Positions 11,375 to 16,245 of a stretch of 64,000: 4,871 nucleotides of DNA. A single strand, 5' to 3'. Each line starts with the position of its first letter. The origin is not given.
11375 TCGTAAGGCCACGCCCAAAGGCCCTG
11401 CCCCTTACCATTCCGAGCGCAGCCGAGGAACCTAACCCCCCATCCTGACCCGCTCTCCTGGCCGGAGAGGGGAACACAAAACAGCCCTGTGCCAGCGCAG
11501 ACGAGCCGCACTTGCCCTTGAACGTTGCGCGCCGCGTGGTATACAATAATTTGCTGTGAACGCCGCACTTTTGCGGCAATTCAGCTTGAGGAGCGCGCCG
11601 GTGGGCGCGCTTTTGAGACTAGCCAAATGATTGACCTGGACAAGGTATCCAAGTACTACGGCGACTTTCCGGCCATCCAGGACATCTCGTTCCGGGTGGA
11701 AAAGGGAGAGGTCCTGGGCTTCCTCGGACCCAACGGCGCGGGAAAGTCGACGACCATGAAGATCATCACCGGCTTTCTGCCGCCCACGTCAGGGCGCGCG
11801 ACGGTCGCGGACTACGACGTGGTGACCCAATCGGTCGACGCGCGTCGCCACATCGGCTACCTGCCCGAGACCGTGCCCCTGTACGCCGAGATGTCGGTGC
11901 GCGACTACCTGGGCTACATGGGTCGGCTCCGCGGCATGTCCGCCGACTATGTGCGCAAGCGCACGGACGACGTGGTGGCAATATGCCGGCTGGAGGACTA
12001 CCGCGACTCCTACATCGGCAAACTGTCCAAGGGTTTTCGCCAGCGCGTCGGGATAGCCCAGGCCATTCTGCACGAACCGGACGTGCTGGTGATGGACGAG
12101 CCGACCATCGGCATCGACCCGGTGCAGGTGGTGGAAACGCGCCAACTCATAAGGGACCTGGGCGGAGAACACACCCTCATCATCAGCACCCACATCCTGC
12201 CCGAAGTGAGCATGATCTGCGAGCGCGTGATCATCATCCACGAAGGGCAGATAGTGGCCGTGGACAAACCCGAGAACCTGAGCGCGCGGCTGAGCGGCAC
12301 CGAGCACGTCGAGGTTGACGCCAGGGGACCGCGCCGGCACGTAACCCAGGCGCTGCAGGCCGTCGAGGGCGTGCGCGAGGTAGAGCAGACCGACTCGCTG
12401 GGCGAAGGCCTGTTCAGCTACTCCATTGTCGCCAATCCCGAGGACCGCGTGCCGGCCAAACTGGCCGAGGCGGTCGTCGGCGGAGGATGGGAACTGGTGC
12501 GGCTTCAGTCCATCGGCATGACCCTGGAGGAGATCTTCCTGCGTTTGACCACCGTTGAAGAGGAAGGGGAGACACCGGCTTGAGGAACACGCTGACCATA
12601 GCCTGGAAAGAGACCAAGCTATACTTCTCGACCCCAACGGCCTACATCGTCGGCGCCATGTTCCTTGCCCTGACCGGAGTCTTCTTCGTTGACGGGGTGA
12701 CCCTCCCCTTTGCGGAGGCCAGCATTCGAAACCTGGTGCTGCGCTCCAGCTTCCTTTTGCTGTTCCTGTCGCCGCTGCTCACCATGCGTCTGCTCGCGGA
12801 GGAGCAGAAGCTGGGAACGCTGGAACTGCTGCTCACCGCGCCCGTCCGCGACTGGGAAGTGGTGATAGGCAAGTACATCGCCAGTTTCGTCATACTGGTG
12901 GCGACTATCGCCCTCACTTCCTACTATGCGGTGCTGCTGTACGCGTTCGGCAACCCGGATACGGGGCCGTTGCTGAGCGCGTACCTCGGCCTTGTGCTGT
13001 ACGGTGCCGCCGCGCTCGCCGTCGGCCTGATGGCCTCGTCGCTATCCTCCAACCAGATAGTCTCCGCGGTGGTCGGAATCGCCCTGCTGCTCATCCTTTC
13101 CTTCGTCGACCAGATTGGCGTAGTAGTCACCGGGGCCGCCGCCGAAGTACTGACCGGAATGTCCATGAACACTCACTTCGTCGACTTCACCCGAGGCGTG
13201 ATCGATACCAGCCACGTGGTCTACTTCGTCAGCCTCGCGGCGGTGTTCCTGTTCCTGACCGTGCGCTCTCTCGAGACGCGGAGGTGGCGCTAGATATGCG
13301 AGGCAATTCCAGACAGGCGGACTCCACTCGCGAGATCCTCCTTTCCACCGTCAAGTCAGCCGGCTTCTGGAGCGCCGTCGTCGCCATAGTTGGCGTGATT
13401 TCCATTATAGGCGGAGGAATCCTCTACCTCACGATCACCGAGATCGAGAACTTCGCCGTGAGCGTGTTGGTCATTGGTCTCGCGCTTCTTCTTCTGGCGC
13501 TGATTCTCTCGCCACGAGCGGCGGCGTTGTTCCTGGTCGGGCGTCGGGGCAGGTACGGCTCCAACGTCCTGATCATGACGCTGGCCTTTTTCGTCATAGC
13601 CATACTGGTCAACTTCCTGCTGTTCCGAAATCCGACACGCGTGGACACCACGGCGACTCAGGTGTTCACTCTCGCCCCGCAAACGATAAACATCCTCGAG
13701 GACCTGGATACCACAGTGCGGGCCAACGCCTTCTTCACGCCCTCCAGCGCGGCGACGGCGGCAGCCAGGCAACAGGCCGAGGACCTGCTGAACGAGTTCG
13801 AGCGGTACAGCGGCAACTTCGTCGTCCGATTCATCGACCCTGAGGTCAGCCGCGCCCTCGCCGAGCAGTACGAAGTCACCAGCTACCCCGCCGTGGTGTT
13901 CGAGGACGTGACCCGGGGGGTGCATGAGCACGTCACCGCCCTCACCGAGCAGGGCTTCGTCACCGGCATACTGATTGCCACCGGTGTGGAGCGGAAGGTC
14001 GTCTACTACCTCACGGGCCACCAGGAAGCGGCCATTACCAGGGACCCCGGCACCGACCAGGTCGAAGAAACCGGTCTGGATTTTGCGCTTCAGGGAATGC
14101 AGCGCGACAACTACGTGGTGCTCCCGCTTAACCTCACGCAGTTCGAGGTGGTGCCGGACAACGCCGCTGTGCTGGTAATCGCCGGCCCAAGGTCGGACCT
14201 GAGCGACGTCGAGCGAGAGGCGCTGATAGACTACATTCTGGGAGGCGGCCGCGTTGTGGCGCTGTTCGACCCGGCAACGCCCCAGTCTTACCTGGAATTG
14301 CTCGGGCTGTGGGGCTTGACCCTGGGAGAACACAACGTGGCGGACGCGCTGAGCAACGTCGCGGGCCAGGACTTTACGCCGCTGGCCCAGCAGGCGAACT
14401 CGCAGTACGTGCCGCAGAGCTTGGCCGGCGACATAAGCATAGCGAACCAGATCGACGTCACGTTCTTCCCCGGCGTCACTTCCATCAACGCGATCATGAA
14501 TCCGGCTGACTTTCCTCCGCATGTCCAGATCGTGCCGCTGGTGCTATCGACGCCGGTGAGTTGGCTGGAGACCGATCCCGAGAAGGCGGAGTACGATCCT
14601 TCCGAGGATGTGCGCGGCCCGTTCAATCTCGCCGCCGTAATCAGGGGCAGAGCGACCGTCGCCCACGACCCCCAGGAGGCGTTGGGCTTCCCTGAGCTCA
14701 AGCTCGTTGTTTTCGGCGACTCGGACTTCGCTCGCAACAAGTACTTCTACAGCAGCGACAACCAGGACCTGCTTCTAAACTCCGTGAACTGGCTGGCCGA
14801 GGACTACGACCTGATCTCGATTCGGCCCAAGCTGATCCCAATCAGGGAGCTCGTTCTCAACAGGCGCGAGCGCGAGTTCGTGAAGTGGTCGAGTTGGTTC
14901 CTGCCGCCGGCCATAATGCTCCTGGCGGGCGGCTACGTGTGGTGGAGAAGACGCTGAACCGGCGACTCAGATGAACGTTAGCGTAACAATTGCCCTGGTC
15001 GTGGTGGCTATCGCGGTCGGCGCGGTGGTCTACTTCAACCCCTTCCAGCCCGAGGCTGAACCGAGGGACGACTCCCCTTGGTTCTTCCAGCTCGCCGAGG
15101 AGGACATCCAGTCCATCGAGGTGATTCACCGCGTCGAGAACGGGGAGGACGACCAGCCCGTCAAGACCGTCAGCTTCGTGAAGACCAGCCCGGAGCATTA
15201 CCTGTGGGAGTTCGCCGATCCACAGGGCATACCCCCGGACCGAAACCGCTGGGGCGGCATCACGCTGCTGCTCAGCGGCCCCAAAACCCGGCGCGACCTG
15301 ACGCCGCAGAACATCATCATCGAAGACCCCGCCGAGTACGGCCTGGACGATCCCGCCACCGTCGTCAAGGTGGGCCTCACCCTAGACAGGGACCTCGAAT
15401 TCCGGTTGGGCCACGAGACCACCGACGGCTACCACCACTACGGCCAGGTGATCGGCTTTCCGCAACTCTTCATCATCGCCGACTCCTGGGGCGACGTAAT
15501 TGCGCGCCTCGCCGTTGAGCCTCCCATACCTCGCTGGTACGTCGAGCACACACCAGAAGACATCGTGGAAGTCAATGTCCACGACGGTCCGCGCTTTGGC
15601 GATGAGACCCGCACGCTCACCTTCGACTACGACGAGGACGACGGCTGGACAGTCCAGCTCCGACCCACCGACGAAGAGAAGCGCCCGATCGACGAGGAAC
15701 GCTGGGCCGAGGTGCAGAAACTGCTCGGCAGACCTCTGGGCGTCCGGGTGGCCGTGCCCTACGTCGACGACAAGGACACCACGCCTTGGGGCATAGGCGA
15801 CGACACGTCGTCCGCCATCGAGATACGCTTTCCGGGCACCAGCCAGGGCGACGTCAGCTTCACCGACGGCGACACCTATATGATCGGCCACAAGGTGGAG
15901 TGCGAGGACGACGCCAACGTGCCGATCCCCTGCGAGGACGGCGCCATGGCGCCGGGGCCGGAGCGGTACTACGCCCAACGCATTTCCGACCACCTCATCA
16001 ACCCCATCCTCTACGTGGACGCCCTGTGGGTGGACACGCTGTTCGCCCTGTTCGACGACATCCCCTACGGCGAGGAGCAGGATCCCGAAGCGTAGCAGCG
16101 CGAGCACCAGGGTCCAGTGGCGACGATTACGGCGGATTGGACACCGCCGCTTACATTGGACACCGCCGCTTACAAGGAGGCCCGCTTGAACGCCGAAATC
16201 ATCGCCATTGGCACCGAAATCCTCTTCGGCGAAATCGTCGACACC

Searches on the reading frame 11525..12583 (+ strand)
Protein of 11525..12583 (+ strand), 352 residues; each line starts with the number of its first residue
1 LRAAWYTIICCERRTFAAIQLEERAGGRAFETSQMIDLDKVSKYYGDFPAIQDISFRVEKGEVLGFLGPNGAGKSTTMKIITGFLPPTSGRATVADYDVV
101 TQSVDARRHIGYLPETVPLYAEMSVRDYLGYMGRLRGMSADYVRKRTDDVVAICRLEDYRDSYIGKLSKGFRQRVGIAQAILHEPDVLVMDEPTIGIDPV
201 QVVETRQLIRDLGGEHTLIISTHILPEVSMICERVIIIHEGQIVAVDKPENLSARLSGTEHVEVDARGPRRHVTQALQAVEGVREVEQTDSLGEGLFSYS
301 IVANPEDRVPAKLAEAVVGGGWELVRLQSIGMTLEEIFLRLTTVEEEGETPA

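Call 12: search_protein_families(library=pfam, proteins=[window:11525-12583:+], max_evalue=0.00001)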
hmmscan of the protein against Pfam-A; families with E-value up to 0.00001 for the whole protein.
window:11525-12583:+ (352 aa): 2 families
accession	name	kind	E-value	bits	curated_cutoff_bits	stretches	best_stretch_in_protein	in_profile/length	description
PF00005.33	ABC_tran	-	3e-30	106.1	25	1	52-194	2-136/137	ABC transporter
PF13304.12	AAA_21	-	3.3e-07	31.1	27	0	163-226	234-300/304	AAA domain, putative AbiEii toxin, Type IV TA system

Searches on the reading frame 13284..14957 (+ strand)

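Call 12: search_protein_families(library=pfam, proteins=[window:13284-14957:+], max_evalue=0.00001)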
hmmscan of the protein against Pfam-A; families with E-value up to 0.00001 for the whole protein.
window:13284-14957:+ (557 aa): 2 families
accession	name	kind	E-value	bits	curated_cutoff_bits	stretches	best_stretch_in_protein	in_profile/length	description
PF09822.16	ABC_transp_aux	-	5.9e-23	82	34.7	1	237-500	1-288/288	ABC-type uncharacterized transport system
PF23357.1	DUF7088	-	1e-13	51.8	27.8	1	125-201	2-83/105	Domain of unknown function (DUF7088)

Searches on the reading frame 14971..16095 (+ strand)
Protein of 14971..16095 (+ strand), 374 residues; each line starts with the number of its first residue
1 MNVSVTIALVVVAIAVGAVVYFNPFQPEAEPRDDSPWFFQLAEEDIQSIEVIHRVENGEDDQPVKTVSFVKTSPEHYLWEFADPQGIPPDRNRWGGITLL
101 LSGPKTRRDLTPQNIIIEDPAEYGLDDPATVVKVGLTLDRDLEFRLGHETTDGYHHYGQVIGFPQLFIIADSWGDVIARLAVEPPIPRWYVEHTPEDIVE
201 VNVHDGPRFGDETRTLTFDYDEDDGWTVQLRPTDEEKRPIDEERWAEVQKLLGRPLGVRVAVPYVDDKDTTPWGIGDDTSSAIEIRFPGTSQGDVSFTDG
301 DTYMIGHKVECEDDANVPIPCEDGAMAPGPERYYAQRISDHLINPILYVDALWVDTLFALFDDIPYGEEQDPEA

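Call 83: search_protein_families(library=pfam, proteins=[window:14971-16095:+], max_evalue=0.00001)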
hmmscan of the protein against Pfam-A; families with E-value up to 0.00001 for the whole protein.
window:14971-16095:+ (374 aa): 1 family
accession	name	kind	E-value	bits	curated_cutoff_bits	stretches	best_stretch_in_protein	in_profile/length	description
PF14238.11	DUF4340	-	6.4e-06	26.9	25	0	79-249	1-156/183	Domain of unknown function (DUF4340)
